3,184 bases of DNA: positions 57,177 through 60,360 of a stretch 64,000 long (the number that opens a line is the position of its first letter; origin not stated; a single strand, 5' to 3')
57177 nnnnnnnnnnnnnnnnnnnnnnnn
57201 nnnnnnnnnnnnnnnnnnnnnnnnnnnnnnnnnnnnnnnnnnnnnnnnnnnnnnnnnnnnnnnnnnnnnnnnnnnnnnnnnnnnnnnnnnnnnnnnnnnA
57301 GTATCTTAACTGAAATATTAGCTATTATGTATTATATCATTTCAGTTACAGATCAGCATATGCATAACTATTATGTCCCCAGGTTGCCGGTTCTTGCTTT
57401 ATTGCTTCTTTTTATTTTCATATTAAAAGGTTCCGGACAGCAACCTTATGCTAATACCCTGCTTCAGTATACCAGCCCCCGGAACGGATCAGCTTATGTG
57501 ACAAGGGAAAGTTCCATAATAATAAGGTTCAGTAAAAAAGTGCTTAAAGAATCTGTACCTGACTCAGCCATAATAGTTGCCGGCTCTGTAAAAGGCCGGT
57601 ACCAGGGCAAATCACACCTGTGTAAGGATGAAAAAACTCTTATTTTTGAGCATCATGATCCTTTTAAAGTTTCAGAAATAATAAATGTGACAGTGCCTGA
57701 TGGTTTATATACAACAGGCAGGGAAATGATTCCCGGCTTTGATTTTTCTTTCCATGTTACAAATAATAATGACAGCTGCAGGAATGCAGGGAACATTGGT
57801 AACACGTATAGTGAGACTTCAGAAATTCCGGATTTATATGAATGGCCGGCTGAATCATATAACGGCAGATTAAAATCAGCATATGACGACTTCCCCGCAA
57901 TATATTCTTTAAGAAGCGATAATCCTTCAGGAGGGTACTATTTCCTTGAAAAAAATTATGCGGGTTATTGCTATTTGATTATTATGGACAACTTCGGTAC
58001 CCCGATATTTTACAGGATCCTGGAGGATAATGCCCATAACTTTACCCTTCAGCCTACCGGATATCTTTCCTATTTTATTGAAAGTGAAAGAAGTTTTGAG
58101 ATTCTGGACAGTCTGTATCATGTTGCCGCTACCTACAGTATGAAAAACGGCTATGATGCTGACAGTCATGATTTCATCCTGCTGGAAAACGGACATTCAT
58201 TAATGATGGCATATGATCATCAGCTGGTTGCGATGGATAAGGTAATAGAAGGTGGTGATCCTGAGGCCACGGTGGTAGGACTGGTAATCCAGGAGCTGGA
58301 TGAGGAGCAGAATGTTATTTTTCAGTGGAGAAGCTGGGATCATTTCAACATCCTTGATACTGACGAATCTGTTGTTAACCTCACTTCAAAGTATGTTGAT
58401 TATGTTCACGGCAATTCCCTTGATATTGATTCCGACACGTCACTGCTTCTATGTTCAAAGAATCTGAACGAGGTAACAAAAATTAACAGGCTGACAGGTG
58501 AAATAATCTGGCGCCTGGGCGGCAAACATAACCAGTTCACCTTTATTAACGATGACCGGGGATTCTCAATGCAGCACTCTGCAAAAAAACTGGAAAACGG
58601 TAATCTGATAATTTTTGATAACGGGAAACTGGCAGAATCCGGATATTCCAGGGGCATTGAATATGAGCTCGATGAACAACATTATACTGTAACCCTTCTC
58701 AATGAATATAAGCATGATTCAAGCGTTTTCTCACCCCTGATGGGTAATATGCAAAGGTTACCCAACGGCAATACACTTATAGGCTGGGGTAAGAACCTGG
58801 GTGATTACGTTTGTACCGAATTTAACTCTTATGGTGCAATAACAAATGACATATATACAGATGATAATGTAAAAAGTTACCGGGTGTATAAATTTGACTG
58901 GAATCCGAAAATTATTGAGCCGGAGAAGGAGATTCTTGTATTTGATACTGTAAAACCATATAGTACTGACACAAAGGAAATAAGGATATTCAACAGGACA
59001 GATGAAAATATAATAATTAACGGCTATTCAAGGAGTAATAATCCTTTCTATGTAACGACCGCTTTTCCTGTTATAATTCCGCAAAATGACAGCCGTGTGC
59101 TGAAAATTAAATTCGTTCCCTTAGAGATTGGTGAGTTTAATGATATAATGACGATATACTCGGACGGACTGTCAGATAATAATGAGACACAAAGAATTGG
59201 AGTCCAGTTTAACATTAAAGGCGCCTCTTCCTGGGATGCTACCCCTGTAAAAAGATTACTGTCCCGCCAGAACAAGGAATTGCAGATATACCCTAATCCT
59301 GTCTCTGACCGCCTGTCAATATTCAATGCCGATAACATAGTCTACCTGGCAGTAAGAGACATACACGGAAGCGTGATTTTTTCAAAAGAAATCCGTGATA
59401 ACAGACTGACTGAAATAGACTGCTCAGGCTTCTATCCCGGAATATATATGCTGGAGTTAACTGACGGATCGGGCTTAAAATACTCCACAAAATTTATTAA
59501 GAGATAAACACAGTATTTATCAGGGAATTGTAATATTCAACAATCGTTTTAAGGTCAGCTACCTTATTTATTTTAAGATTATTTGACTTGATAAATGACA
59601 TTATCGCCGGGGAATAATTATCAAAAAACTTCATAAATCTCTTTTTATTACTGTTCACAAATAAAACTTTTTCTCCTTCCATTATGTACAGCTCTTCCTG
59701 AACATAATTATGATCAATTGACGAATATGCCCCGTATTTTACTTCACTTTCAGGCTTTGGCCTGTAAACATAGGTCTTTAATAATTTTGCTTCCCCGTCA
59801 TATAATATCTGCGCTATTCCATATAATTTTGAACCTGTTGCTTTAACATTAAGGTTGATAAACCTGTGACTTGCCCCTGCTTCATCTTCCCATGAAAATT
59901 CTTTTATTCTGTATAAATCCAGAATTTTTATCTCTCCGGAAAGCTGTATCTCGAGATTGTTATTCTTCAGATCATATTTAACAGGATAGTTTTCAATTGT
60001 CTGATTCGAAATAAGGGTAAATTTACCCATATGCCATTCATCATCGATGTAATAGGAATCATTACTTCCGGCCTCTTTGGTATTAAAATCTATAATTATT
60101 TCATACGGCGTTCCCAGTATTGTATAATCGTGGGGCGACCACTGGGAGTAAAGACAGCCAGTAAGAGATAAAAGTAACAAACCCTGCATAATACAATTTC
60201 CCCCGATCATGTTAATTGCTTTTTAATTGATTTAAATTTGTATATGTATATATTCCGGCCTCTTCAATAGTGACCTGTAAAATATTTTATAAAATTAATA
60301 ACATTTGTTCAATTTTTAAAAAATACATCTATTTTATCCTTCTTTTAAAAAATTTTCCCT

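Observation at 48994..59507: SusC/SusD locus whose only enzyme candidates are two T9SS-secreted arylsulfotransferase-family propellers, with no glycoside hydrolase, lyase or sulfatase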

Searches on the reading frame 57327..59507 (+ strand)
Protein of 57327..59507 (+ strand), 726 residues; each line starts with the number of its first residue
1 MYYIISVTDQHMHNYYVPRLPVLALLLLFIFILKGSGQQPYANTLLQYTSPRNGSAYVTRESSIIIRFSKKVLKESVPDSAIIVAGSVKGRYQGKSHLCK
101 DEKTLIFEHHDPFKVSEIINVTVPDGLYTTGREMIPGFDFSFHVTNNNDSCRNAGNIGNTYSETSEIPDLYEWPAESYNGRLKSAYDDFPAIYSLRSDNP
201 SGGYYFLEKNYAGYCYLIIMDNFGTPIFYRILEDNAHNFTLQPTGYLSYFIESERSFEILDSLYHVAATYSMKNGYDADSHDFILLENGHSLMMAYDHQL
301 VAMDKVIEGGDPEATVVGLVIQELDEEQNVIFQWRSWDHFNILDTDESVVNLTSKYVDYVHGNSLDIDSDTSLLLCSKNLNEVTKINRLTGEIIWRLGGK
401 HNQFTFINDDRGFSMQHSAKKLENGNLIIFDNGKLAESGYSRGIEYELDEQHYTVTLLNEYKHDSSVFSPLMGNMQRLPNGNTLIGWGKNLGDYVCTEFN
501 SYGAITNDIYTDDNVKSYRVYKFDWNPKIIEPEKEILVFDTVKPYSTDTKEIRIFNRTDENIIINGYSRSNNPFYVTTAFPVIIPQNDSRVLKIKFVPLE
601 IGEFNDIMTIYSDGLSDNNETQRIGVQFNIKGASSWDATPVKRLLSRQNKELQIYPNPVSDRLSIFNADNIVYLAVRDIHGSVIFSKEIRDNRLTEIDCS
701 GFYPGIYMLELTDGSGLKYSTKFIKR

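Call 3: search_protein_families(library=pfam, proteins=[window:57327-59507:+], max_evalue=0.01)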
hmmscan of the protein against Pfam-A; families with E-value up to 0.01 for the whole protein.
window:57327-59507:+ (726 aa): 8 families
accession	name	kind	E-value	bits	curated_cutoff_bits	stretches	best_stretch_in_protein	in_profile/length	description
PF05935.17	Arylsulfotrans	-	2.8e-25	89.6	24.2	1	206-489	18-333/374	Arylsulfotransferase (ASST)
PF14269.12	Arylsulfotran_2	-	2.3e-23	83.5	27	1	278-490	58-282/301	Arylsulfotransferase (ASST)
PF18962.6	Por_Secre_tail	-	2.4e-09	37.8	27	1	654-724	1-74/75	Secretion system C-terminal sorting domain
PF13205.12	Big_5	-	1.6e-05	26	23.6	1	48-130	9-90/105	Bacterial Ig-like domain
PF22073.2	Cep192_D4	-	0.00016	22.3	35.5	1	530-622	4-103/112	Cep192 domain 4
PF15780.11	ASH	-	0.0004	21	27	1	535-615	12-93/98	Abnormal spindle-like microcephaly-assoc'd, ASPM-SPD-2-Hydin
PF22544.2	HYDIN_VesB_CFA65-like_Ig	-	0.00068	20.3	25.5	1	534-620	7-93/100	HYDIN/CFA65/VesB-like, Ig-like domain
PF12371.14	TMEM131_like_N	-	0.0044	17.6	28.8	1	537-611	8-83/84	Transmembrane protein 131-like N-terminal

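Call 4: search_protein_families(library=ncbifam, proteins=[window:57327-59507:+], max_evalue=0.01)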
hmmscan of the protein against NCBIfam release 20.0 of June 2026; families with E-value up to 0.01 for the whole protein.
window:57327-59507:+ (726 aa): 2 families
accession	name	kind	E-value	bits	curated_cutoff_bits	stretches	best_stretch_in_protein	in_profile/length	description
TIGR04183.1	Por_Secre_tail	domain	4.2e-09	36.3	23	1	654-726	1-72/72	T9SS type A sorting domain-containing protein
NF038113.1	T9SSA_dep_M36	equivalog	1.4e-07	30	885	1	648-725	789-868/869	T9SS-dependent M36 family metallopeptidase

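Call 41: search_solved_structures(query=window:57327-59507:+, max_evalue=0.01)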
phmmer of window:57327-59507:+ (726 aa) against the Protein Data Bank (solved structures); distinct sequences matched with E-value up to 0.01: 3.
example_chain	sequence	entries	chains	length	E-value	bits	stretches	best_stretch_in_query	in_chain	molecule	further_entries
9kf4_A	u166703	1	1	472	5.6e-34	120.6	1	259-528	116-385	Sulfotransferase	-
9kf6_A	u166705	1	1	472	7.7e-34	120.2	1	259-528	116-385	Sulfotransferase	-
3elq_A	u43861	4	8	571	0.0061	18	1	408-491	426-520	Arylsulfate sulfotransferase | Arylsulfate sulfotransferase AssT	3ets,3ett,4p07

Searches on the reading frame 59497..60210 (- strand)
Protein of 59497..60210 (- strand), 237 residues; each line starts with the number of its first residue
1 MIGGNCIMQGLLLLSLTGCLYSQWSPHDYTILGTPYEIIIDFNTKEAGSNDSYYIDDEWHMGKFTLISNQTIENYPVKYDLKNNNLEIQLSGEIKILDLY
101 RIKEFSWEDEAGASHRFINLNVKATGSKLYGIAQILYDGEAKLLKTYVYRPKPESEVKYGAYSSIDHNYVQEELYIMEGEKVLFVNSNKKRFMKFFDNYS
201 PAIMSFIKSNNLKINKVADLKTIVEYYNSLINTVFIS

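Call 3: search_protein_families(library=pfam, proteins=[window:59497-60210:-], max_evalue=0.01)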
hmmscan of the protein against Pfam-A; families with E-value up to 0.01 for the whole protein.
window:59497-60210:- (237 aa): 0 families

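Call 4: search_protein_families(library=ncbifam, proteins=[window:59497-60210:-], max_evalue=0.01)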
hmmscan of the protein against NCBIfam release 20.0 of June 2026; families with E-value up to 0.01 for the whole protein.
window:59497-60210:- (237 aa): 0 families

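Call 83: search_protein_families(library=ncbifam, proteins=[window:59497-60210:-], max_evalue=0.001)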
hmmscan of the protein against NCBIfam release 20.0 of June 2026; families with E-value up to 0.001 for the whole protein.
window:59497-60210:- (237 aa): 0 families
